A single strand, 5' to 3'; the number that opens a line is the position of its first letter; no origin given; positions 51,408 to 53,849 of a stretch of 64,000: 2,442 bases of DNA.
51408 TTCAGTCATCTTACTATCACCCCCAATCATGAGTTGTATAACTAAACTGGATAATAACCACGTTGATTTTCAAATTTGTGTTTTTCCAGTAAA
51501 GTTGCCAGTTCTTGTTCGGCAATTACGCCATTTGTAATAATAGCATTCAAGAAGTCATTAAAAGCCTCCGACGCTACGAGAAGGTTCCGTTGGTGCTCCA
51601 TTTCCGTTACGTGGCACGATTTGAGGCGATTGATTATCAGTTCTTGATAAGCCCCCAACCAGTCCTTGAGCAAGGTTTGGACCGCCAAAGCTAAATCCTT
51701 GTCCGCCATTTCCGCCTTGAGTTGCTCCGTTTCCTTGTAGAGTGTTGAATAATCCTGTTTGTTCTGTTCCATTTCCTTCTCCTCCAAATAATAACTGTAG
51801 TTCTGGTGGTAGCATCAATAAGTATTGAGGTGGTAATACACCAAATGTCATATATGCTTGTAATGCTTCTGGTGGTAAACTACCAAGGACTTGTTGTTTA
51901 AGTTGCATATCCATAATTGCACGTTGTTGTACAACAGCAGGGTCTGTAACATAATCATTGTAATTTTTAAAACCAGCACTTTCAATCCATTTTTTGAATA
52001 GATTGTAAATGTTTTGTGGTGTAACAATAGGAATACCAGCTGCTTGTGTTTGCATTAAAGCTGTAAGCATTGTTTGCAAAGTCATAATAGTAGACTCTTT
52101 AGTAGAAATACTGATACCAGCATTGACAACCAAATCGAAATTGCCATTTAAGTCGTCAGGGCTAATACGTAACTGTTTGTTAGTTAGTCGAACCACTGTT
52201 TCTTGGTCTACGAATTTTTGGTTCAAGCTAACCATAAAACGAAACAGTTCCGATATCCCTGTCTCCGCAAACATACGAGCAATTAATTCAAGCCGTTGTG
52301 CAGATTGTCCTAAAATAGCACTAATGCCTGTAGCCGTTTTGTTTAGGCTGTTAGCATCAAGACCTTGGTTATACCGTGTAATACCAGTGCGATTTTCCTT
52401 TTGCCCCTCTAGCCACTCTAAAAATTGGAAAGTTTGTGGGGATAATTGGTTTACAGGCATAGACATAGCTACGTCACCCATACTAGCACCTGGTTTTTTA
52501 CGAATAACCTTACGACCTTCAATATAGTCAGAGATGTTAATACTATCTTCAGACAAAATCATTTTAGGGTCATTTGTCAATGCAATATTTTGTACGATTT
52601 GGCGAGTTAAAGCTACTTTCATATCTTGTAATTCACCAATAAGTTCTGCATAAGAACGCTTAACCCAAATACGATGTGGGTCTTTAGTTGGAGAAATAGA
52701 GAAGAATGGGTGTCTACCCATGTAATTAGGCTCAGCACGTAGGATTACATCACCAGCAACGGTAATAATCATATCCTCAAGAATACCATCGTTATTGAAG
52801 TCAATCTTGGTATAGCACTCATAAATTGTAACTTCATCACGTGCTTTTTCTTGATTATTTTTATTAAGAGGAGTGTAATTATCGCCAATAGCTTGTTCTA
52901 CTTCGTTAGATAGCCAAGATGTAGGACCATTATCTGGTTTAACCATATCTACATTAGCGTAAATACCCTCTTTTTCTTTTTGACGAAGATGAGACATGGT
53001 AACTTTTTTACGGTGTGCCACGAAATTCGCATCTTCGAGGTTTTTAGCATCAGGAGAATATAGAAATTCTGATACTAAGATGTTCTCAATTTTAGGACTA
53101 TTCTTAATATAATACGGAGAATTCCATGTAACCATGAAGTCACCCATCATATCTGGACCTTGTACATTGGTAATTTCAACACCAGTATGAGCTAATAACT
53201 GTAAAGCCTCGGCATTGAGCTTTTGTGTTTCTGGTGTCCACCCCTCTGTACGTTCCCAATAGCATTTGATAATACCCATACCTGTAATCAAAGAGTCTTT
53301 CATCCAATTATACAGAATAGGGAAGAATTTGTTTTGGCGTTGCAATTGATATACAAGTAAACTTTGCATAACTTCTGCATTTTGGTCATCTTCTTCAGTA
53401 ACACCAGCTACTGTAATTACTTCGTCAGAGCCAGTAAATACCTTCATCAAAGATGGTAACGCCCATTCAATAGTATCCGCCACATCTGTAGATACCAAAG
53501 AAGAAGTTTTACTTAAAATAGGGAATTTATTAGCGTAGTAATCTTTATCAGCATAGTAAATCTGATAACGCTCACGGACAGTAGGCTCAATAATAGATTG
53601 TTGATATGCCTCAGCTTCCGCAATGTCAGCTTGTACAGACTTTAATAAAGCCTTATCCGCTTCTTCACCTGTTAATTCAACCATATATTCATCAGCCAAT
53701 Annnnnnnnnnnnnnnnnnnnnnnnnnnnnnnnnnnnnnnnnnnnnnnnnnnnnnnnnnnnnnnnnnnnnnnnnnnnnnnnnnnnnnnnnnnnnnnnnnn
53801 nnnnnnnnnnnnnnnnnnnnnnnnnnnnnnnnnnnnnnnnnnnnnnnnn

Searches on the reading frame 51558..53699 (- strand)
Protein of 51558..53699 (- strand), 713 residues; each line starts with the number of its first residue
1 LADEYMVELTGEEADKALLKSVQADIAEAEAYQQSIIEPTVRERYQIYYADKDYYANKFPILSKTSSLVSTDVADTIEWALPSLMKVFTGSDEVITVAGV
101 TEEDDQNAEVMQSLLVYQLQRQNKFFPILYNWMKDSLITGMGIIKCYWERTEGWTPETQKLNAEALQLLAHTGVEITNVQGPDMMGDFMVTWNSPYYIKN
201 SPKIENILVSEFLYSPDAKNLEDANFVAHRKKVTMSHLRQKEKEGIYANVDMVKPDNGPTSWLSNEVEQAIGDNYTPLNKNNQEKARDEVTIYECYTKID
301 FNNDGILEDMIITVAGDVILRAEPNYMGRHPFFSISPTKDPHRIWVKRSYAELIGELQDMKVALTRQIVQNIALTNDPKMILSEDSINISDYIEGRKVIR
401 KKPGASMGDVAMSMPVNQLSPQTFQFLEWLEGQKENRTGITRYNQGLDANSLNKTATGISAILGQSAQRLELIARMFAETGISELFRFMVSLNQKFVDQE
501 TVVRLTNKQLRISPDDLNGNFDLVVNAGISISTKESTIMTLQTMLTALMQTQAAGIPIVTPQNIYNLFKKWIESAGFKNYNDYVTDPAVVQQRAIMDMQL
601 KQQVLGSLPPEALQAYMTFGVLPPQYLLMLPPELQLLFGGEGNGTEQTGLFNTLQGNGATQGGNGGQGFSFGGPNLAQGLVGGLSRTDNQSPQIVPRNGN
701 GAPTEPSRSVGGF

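Call 26: search_protein_families(library=phrogs, proteins=[window:51558-53699:-], max_evalue=0.001)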
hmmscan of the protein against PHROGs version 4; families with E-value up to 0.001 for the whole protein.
window:51558-53699:- (713 aa): 2 families
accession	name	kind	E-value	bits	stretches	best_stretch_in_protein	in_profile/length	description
phrog_1216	-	head and packaging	1.9e-115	388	1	12-604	10-611/714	portal protein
phrog_332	-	connector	6.1e-24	85.3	1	34-603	25-525/560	head-tail adaptor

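Call 50: search_dna_similar(query=window:51558-53699:-, collection=phages, mode=protein, max_rows=12)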
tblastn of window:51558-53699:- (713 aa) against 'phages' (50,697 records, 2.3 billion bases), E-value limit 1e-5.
Records with a match: 601; places in all: 603; records where one place covers at least 80% of the query: 109.
Best place of each record, by identity: <60% 601.
By first word of the organism name: Pseudomonas 206; Vibrio 94; Escherichia 69; Klebsiella 29; Rhizobium 18; Salmonella 18; Pectobacterium 14; Sulfitobacter 12; Aeromonas 11; Caudoviricetes 10; and 36 more.
By host as written in the record: Pseudomonas aeruginosa 78; - 78; Escherichia coli 28; Pseudomonas aeruginosa PAO1 27; Pseudomonas aeruginosa ATCC 27853 15; Klebsiella pneumoniae 14; Pseudomonas sp. 11; Vibrio breoganii 11; and 172 more.
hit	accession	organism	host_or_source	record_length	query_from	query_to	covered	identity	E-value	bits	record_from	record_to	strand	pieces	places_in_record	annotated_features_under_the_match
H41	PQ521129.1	Photobacterium phage PhCF1.2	Photobacterium ganghwense CF1.2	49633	50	615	79%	31.0%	5e-63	234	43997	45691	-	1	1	portal protein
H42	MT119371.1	Pseudomonas phage oldone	Pseudomonas aeruginosa PAO1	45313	15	615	84%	28.6%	7e-55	210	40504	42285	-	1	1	portal protein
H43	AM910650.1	Bruynoghevirus LUZ24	Pseudomonas aeruginosa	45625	15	615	84%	28.6%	1e-54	209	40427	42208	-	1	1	gp65: portal protein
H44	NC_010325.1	Bruynoghevirus LUZ24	Pseudomonas aeruginosa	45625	15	615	84%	28.6%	1e-54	209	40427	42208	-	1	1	gp65: portal protein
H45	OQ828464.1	Pseudomonas phage PA_CQ9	Pseudomomas aeruginosa PAO1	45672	15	615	84%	28.6%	2e-54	209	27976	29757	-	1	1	portal connector protein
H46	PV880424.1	Pseudomonas phage 41C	Pseudomonas aeruginosa 41c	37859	15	615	84%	28.6%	2e-54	209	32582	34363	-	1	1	cell envelope integrity protein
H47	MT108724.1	Pseudomonas phage Epa2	Pseudomonas sp.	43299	15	615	84%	28.6%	2e-54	209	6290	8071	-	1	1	portal protein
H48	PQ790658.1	Pseudomonas phage Clew-1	Pseudomonas aeruginosa strain PAO1 ...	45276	15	615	84%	28.6%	2e-54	209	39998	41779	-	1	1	portal protein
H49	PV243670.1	Pseudomonas phage Pae-1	Pseudomonas aeruginosa 48C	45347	15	615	84%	28.6%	2e-54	209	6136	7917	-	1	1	cell envelope integrity protein TolA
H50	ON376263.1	Pseudomonas phage vB_PaeP_PaCe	Pseudomonas aeruginosa PAO1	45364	15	615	84%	28.6%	2e-54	209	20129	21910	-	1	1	cell envelope integrity protein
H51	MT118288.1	Pseudomonas phage Epa4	Pseudomonas sp.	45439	15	615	84%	28.6%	2e-54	209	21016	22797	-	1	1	portal protein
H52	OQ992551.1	Pseudomonas phage Teru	Pseudomonas aeruginosa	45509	15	615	84%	28.6%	2e-54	209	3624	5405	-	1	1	portal (connector) protein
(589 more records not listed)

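Call 73: get_annotated_region(hit=H44, flank=4000)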
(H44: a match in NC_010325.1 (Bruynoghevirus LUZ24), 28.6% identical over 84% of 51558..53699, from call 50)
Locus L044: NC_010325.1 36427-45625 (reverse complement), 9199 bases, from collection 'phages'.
description: Pseudomonas phage LUZ24, complete genome.
organism: Bruynoghevirus LUZ24 (NCBI taxid 484895)
taxonomy: Viruses; Duplodnaviria; Heunggongvirae; Uroviricota; Caudoviricetes; Bruynoghevirus
host: Pseudomonas aeruginosa; source: hospital sewage sample; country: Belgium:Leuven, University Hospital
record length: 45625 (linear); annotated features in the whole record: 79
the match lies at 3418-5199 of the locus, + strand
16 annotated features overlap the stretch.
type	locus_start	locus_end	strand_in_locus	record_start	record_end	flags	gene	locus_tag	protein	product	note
repeat_region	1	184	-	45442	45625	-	-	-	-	-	-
regulatory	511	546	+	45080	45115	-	-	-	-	promoter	sigma70 consensus sequence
regulatory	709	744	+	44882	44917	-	-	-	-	promoter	sigma70 consensus sequence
CDS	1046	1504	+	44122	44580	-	gp68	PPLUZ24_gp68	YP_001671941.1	terminase small subunit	terminase small subunit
CDS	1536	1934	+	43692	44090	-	gp67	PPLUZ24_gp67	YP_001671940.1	T4-like lyzozyme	-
CDS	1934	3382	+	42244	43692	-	gp66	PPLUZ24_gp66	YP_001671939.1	terminase large subunit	-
CDS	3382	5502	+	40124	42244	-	gp65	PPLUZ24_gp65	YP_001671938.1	portal protein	-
CDS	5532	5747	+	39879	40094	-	gp64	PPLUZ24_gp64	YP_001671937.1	hypothetical protein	-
CDS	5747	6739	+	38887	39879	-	gp63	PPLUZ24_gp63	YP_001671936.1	head scaffolding protein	-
CDS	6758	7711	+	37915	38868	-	gp62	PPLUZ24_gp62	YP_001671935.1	major head protein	-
regulatory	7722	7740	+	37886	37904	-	-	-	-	terminator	Rho-independent terminator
CDS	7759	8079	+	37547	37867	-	gp61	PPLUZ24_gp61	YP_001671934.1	hypothetical protein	-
CDS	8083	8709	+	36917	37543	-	gp60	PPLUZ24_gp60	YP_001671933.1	virion structural protein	-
CDS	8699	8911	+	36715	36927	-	gp59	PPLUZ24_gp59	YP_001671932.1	hypothetical protein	-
CDS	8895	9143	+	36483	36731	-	gp58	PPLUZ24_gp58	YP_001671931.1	hypothetical protein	-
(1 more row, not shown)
